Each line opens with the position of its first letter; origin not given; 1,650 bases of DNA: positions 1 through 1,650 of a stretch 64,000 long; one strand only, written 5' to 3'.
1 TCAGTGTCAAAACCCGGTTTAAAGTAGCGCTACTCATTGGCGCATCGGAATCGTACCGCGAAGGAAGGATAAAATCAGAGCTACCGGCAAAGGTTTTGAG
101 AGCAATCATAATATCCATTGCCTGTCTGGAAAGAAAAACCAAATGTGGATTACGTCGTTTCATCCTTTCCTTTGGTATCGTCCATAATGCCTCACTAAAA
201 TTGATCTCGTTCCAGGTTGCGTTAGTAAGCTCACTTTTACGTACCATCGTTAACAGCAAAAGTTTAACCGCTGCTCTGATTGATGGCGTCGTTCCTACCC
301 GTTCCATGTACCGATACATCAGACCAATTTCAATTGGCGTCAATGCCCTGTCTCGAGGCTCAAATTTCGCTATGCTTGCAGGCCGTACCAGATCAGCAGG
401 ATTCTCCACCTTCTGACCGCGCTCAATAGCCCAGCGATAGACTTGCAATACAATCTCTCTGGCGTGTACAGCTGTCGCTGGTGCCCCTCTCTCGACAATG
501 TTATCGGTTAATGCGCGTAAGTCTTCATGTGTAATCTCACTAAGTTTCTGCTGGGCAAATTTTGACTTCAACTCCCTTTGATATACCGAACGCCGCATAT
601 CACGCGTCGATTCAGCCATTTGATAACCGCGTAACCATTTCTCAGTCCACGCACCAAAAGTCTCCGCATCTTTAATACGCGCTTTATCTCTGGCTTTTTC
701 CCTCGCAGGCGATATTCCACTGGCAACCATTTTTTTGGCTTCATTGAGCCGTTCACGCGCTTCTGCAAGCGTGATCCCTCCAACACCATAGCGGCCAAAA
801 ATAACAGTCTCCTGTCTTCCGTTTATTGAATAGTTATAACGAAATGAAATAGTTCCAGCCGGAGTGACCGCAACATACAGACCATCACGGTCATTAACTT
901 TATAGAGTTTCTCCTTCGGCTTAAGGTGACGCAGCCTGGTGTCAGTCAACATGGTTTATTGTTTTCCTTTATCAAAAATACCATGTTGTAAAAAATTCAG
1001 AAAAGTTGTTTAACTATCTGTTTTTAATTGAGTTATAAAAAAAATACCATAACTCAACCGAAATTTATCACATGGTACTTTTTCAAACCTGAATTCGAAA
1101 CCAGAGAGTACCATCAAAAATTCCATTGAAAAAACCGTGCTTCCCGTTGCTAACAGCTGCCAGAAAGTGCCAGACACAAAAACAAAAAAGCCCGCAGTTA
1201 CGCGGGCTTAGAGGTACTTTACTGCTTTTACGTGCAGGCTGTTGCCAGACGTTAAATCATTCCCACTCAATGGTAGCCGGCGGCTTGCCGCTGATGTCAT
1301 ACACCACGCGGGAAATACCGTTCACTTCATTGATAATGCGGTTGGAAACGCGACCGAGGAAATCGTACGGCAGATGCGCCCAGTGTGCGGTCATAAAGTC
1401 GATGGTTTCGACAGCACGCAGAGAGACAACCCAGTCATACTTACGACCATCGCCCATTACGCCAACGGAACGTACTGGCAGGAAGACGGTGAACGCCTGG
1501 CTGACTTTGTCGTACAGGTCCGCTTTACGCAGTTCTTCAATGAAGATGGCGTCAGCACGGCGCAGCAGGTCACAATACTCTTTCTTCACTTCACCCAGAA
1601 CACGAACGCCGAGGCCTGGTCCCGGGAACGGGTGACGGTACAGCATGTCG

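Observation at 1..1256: P4-type integrase gene directly downstream of guaA: edge of a guaA-associated island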

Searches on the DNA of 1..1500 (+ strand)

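Call 4: search_dna_similar(query=window:1-1300:+, collection=ecoli_genomes, mode=near, max_rows=30)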
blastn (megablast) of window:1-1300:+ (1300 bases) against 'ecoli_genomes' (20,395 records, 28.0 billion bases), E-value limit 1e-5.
Records with a match: 120; places in all: 121; records where one place covers at least 80% of the query: 120.
Genomes with a match: 120 of 5426; with a place that covers at least 80% of the query: 120. Places per genome that has any: lowest 1, median 1, highest 2. On chromosomes: 121 places; on plasmids: 0.
Best place of each record, by identity: >=99% 3; 95-99% 117.
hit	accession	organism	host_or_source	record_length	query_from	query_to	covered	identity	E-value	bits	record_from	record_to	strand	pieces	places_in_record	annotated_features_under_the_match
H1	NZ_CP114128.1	Escherichia coli strain PE164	pig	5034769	1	1300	100%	100.0%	0e+0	2401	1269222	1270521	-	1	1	tyrosine-type recombinase/integrase | guaA: glutamine-hydrolyzing GMP synthase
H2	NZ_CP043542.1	Escherichia coli strain F2_81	Sus scrofa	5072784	1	1300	100%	100.0%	0e+0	2401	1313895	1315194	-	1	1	tyrosine-type recombinase/integrase | guaA: glutamine-hydrolyzing GMP synthase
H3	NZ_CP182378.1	Escherichia coli strain Br_167_kylling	-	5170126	1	1300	100%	99.3%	0e+0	2353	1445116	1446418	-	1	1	tyrosine-type recombinase/integrase | guaA: glutamine-hydrolyzing GMP synthase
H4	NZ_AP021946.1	Escherichia coli strain WP2-S18-ESBL-08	-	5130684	1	1300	100%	98.7%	0e+0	2309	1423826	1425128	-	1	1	tyrosine-type recombinase/integrase | guaA: glutamine-hydrolyzing GMP synthase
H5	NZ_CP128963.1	Escherichia coli strain TUM1887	missing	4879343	1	1300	100%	98.7%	0e+0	2309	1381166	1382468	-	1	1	tyrosine-type recombinase/integrase | guaA: glutamine-hydrolyzing GMP synthase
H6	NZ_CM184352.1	Escherichia coli strain ES2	Aquarana catesbeiana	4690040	1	1300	100%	98.7%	0e+0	2309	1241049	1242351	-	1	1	tyrosine-type recombinase/integrase | guaA: glutamine-hydrolyzing GMP synthase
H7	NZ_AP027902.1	Escherichia coli strain 2018-11-1BCC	Homo sapiens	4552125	1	1300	100%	98.6%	0e+0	2303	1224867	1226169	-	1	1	tyrosine-type recombinase/integrase | guaA: glutamine-hydrolyzing GMP synthase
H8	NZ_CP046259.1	Escherichia coli strain ECO2947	Homo sapiens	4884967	1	1300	100%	98.5%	0e+0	2298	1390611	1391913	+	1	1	tyrosine-type recombinase/integrase | guaA: glutamine-hydrolyzing GMP synthase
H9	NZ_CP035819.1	Escherichia coli strain WS3294A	Homo sapiens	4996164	1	1300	100%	98.5%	0e+0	2298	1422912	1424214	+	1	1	tyrosine-type recombinase/integrase | guaA: glutamine-hydrolyzing GMP synthase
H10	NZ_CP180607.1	Escherichia coli strain PS1Thumoskin9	Homo sapiens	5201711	1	1300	100%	98.5%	0e+0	2298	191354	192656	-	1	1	tyrosine-type recombinase/integrase | guaA: glutamine-hydrolyzing GMP synthase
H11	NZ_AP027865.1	Escherichia coli strain 2017.20.01CC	Homo sapiens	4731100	1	1300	100%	98.5%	0e+0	2298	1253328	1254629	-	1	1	tyrosine-type recombinase/integrase | guaA: glutamine-hydrolyzing GMP synthase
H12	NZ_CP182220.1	Escherichia coli strain CD45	rabbit farm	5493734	1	1300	100%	98.5%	0e+0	2298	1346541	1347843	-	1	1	tyrosine-type recombinase/integrase | guaA: glutamine-hydrolyzing GMP synthase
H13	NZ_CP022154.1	Escherichia coli strain ABWA45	wastewater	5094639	1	1300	100%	98.4%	0e+0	2287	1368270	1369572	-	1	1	tyrosine-type recombinase/integrase | guaA: glutamine-hydrolyzing GMP synthase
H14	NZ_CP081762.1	Escherichia coli strain CX21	-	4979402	1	1300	100%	98.4%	0e+0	2287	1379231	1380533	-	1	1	tyrosine-type recombinase/integrase | guaA: glutamine-hydrolyzing GMP synthase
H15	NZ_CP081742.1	Escherichia coli strain CX15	-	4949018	1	1300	100%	98.4%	0e+0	2287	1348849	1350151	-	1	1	tyrosine-type recombinase/integrase | guaA: glutamine-hydrolyzing GMP synthase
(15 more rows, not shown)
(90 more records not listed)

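Call 5: get_annotated_region(hit=H1, flank=20000)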
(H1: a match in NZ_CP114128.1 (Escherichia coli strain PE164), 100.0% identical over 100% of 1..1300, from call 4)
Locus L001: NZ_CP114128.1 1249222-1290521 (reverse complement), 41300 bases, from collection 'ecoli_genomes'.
description: Escherichia coli strain PE164 chromosome, complete genome
organism: Escherichia coli strain PE164 (NCBI taxid 562)
replicon: chromosome; assembly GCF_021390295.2
host: pig; source: diarrhea and blood; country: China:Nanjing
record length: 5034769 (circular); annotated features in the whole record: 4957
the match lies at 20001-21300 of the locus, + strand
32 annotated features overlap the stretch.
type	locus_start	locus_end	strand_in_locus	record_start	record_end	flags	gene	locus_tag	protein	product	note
CDS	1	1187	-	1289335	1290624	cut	uraA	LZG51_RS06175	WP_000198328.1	uracil permease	-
CDS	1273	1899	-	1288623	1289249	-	upp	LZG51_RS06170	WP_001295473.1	uracil phosphoribosyltransferase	-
CDS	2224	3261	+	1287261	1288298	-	purM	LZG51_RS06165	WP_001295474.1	phosphoribosylformylglycinamidine cyclo-ligase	-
CDS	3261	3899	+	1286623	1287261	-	purN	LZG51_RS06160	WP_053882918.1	phosphoribosylglycinamide formyltransferase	-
CDS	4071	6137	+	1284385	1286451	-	ppk1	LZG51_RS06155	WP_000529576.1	polyphosphate kinase 1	-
CDS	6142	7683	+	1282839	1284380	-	ppx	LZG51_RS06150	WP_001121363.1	exopolyphosphatase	-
CDS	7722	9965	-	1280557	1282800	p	pdeF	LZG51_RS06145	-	cyclic-guanylate-specific phosphodiesterase PdeF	internal stop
CDS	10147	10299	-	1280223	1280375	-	-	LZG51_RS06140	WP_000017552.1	hypothetical protein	-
CDS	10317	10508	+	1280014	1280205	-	yfgG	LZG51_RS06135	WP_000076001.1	YfgG family protein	-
CDS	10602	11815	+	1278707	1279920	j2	-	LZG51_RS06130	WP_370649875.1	IS3 family transposase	programmed frameshift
sequence_feature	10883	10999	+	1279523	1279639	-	-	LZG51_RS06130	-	-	AL1L pseudoknot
CDS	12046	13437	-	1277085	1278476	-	trbL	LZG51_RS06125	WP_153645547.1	P-type conjugative transfer protein TrbL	-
CDS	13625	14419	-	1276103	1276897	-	trbJ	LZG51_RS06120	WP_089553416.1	P-type conjugative transfer protein TrbJ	-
CDS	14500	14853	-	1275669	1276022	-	traJ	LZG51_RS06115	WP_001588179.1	conjugal transfer transcriptional regulator TraJ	-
CDS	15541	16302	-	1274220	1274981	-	-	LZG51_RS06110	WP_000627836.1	hypothetical protein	-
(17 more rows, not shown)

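Call 14: get_annotated_region(hit=H3, flank=20000)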
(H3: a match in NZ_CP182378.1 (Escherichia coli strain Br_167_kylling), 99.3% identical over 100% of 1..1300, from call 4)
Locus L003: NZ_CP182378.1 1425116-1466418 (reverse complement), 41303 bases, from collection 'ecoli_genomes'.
description: Escherichia coli strain Br_167_kylling chromosome, complete genome
organism: Escherichia coli strain Br_167_kylling (NCBI taxid 562)
replicon: chromosome; assembly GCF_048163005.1
host: -; source: -; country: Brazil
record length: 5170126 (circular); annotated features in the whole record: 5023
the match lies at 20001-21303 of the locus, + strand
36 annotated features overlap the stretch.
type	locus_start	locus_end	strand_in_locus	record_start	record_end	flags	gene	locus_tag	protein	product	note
CDS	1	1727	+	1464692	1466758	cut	ppk1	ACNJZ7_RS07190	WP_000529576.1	polyphosphate kinase 1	-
CDS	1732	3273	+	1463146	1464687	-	ppx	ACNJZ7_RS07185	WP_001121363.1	exopolyphosphatase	-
CDS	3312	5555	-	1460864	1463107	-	pdeF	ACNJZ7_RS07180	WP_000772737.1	cyclic-guanylate-specific phosphodiesterase PdeF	-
CDS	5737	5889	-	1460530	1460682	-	-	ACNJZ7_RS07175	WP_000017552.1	hypothetical protein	-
CDS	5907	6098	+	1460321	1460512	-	yfgG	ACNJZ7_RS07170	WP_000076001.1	YfgG family protein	-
CDS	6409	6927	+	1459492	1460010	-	yfgH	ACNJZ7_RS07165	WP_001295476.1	glycine zipper 2TM domain-containing protein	-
CDS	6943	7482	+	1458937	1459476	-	yfgI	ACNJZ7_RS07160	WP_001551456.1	DUF5384 family protein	-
CDS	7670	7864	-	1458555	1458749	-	-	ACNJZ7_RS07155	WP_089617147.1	hypothetical protein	-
CDS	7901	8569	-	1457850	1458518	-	-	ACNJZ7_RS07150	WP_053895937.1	DUF2290 domain-containing protein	-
CDS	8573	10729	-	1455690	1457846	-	-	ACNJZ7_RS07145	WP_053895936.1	DEAD/DEAH box helicase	-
CDS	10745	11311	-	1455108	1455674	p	-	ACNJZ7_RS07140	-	recombinase family protein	internal stop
CDS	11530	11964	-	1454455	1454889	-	-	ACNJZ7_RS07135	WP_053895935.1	HigA family addiction module antitoxin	-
CDS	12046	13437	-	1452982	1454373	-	trbL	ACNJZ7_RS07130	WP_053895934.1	P-type conjugative transfer protein TrbL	-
CDS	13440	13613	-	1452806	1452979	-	-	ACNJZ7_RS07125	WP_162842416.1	hypothetical protein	-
CDS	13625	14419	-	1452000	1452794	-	trbJ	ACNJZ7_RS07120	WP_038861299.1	P-type conjugative transfer protein TrbJ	-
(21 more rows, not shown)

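Call 15: get_annotated_region(hit=H4, flank=20000)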
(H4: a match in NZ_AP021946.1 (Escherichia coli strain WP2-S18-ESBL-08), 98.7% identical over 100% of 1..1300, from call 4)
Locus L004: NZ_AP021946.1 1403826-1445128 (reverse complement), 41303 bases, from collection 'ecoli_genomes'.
description: Escherichia coli strain WP2-S18-ESBL-08 chromosome, complete genome
organism: Escherichia coli strain WP2-S18-ESBL-08 (NCBI taxid 562)
replicon: chromosome; assembly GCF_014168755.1
host: -; source: -; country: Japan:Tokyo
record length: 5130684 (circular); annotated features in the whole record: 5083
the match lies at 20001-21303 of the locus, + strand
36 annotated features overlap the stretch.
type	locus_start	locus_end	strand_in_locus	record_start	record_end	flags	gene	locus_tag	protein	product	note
CDS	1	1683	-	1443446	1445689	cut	pdeF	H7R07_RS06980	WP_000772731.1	cyclic-guanylate-specific phosphodiesterase PdeF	-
CDS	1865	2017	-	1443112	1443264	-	-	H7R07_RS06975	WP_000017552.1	hypothetical protein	-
CDS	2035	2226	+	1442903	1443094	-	yfgG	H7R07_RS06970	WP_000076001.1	YfgG family protein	-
CDS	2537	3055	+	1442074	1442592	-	yfgH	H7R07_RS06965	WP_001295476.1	glycine zipper 2TM domain-containing protein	-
CDS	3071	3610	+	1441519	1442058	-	yfgI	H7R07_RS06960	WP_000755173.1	DUF5384 family protein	-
CDS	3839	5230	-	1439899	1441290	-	-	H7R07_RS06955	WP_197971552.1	DNA-processing protein DprA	-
CDS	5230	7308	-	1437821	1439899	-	-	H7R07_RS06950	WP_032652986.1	RecQ family ATP-dependent DNA helicase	-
CDS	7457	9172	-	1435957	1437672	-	-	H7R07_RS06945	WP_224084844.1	DUF2326 domain-containing protein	-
CDS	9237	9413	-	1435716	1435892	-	-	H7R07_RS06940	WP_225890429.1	ABC-three component system middle component 8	-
CDS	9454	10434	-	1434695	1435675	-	-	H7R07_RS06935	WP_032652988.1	ABC-three component system protein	-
CDS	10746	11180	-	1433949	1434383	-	-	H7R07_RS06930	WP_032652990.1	HigA family addiction module antitoxin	-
CDS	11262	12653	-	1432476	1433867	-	trbL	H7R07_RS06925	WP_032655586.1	P-type conjugative transfer protein TrbL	-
CDS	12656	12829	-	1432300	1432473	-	-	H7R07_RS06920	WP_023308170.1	hypothetical protein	-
CDS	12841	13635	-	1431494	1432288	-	trbJ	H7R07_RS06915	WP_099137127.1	P-type conjugative transfer protein TrbJ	-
CDS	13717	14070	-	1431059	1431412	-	traJ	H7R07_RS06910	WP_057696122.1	conjugal transfer transcriptional regulator TraJ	-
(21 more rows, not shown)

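Call 39: search_dna_similar(query=L001:11739-11978:+, collection=ecoli_genomes, mode=near, max_rows=10)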
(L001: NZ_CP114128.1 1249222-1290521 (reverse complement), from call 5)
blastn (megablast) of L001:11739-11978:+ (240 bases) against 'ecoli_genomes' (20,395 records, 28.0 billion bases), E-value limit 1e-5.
In 40 record(s) the limit of 40 matching pieces per record was reached: places in those records are undercounted.
Records with a match: 6268; places in all: 24921; records where one place covers at least 80% of the query: 2.
Genomes with a match: 4114 of 5426; with a place that covers at least 80% of the query: 2. Places per genome that has any: lowest 1, median 3, highest 50. On chromosomes: 20243 places; on plasmids: 4678.
Best place of each record, by identity: >=99% 258; 95-99% 5253; 90-95% 747; 80-90% 10.
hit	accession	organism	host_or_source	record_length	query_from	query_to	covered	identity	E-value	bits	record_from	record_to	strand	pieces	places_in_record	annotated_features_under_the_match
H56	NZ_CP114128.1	Escherichia coli strain PE164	pig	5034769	1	240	100%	100.0%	1e-121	444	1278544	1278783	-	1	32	IS3 family transposase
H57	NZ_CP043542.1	Escherichia coli strain F2_81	Sus scrofa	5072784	1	240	100%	100.0%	1e-121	444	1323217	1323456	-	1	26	IS3 family transposase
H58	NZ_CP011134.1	Escherichia coli VR50 strain VR50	Homo sapiens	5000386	1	143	60%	93.8%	9e-53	215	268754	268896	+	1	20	IS3 family transposase | tssD: type VI secretion system tube protein TssD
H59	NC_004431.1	Escherichia coli CFT073 strain CFT073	-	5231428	1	140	58%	93.6%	5e-50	206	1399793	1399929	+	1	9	IS3 family transposase | excisionase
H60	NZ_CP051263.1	Escherichia coli CFT073 strain CFT073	missing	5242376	1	140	58%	93.6%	5e-50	206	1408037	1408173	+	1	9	IS3 family transposase | excisionase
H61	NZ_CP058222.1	Escherichia coli strain CFT073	Homo sapiens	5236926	1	140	58%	93.6%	5e-50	206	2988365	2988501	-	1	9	IS3 family transposase | excisionase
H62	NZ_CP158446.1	Escherichia coli strain CFT073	Homo sapiens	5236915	1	140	58%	93.6%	5e-50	206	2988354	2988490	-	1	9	IS3 family transposase | excisionase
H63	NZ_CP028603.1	Escherichia coli strain 144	cattle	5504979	1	138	57%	94.2%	4e-51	209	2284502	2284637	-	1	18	IS3-like element IS1203 family transposase | tellurite resistance TerB family protein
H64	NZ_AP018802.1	Escherichia coli strain E2863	Bos taurus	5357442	1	137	57%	94.2%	1e-50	207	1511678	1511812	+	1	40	IS3-like element IS1203 family transposase | recombinase family protein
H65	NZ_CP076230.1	Escherichia coli O157:H7 strain Rafaela_II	Rectal swab of live bovine cattle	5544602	1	133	55%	96.3%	7e-54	219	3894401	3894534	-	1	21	IS3 family transposase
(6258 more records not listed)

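Call 55: search_rna_families(source=window, start=1, end=1500, threshold=evalue, max_evalue=1)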
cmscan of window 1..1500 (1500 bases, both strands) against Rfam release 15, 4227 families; matches with E-value up to 1: 2.
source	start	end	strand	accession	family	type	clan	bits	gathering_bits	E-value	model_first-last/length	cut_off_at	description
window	1182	1253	-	RF00513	Trp_leader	Cis-reg; leader;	-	30.6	41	0.00072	1-100/100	no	Tryptophan operon leader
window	1184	1264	-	RF00512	Leu_leader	Cis-reg; leader;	-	18.3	50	0.89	1-148/148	no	Leucine operon leader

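Call 60: search_dna_similar(query=L001:17152-18431:+, collection=ecoli_genomes, mode=near, max_rows=60, rows=spread)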
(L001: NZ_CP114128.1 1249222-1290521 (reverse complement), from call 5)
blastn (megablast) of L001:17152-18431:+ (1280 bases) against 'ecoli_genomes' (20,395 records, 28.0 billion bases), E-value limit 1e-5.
Records with a match: 33; places in all: 34; records where one place covers at least 80% of the query: 31.
Genomes with a match: 33 of 5426; with a place that covers at least 80% of the query: 31. Places per genome that has any: lowest 1, median 1, highest 2. On chromosomes: 34 places; on plasmids: 0.
Best place of each record, by identity: >=99% 10; 95-99% 23.
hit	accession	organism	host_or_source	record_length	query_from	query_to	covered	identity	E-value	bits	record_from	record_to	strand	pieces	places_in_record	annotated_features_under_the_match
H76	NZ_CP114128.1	Escherichia coli strain PE164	pig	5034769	1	1280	100%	100.0%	0e+0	2364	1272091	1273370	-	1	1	LuxR family transcriptional regulator | helix-turn-helix transcriptional regulator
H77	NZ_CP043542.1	Escherichia coli strain F2_81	Sus scrofa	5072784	1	1280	100%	100.0%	0e+0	2364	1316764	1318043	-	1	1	LuxR family transcriptional regulator | helix-turn-helix transcriptional regulator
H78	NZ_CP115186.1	Escherichia coli strain MY203L1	duck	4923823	1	1280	100%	99.8%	0e+0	2353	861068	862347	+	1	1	LuxR family transcriptional regulator | helix-turn-helix transcriptional regulator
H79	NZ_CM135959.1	Escherichia coli strain NY1601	Chicken feces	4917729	1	1280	100%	99.8%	0e+0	2353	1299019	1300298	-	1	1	LuxR family transcriptional regulator | helix-turn-helix transcriptional regulator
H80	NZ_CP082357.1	Escherichia coli strain VCSW7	Top soil and leaf litter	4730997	1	1280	100%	99.7%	0e+0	2342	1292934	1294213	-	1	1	hypothetical protein | helix-turn-helix transcriptional regulator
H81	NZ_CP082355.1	Escherichia coli strain VCSW5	Soil/drain sediment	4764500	1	1280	100%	99.7%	0e+0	2342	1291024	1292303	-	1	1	hypothetical protein | helix-turn-helix transcriptional regulator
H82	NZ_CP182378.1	Escherichia coli strain Br_167_kylling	-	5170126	1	1280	100%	99.7%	0e+0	2342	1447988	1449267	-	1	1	hypothetical protein | helix-turn-helix transcriptional regulator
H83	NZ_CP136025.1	Escherichia coli strain GDSC2BY4G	vegetable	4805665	1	1280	100%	99.6%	0e+0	2337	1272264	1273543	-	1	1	LuxR family transcriptional regulator | helix-turn-helix transcriptional regulator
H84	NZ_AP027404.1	Escherichia coli strain EC416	Sus scrofa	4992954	1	1280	100%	99.5%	0e+0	2331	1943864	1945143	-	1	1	LuxR family transcriptional regulator | helix-turn-helix transcriptional regulator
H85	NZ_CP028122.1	Escherichia coli O43 str. RM10042 strain RM10042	Bos taurus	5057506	1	1280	100%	99.0%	0e+0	2292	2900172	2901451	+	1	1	hypothetical protein | helix-turn-helix transcriptional regulator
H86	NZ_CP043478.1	Escherichia coli strain ST130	Yak feces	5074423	1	1280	100%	99.0%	0e+0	2292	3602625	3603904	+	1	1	hypothetical protein | helix-turn-helix transcriptional regulator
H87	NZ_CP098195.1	Escherichia coli strain Z0117EC0098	Canis lupus familiaris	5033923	1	1280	100%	99.0%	0e+0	2292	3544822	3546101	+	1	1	hypothetical protein | helix-turn-helix transcriptional regulator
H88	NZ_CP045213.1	Escherichia coli strain EH41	Homo sapiens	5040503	1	1280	100%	99.0%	0e+0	2292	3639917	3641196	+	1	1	hypothetical protein | helix-turn-helix transcriptional regulator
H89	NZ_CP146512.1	Escherichia coli strain EH53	Homo sapiens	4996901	1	1280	100%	99.0%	0e+0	2292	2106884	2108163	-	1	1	hypothetical protein | helix-turn-helix transcriptional regulator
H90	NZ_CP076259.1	Escherichia coli strain WY517-2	Homo sapiens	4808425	1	1280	100%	99.0%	0e+0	2292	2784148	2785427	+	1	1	hypothetical protein | helix-turn-helix transcriptional regulator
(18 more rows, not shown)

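Call 61: get_annotated_region(hit=H13, flank=20000)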
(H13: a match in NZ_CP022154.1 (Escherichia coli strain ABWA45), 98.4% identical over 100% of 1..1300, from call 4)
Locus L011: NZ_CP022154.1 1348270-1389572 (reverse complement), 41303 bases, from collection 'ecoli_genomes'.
description: Escherichia coli strain ABWA45 chromosome, complete genome
organism: Escherichia coli strain ABWA45 (NCBI taxid 562)
replicon: chromosome; assembly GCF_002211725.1
host: -; source: wastewater; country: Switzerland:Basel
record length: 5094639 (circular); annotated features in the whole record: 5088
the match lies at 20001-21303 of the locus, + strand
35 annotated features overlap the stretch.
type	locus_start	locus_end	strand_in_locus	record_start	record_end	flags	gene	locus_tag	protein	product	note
CDS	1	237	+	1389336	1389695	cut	arsC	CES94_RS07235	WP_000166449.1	arsenate reductase (glutaredoxin)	This arsenate reductase requires both glutathione and glutaredoxin to convert arsenate to arsenite, after which the ...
CDS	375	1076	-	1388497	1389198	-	hda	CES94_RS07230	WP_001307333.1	DnaA inactivator Hda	-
CDS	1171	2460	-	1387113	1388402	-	uraA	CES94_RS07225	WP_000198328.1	uracil permease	-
CDS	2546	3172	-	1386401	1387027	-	upp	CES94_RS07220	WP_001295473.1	uracil phosphoribosyltransferase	-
CDS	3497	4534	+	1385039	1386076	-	purM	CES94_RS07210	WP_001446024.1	phosphoribosylformylglycinamidine cyclo-ligase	-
CDS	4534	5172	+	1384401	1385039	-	purN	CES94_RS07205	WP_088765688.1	phosphoribosylglycinamide formyltransferase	-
CDS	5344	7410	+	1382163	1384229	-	ppk1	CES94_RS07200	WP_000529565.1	polyphosphate kinase 1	-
CDS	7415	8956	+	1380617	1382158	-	ppx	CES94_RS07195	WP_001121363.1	exopolyphosphatase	-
CDS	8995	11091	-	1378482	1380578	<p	pdeF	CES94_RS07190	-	cyclic-guanylate-specific phosphodiesterase PdeF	incomplete; partial in the middle of a contig; missing N-terminus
CDS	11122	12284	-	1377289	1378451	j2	-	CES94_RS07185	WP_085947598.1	IS3-like element IS3 family transposase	programmed frameshift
CDS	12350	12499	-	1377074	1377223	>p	-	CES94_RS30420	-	hypothetical protein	incomplete; partial in the middle of a contig; missing C-terminus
CDS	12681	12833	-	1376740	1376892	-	-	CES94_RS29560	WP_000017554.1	hypothetical protein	-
CDS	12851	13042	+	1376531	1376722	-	yfgG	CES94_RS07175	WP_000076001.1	YfgG family protein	-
CDS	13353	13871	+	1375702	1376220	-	yfgH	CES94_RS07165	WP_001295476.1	glycine zipper 2TM domain-containing protein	-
CDS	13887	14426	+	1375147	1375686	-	yfgI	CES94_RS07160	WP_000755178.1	DUF5384 family protein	-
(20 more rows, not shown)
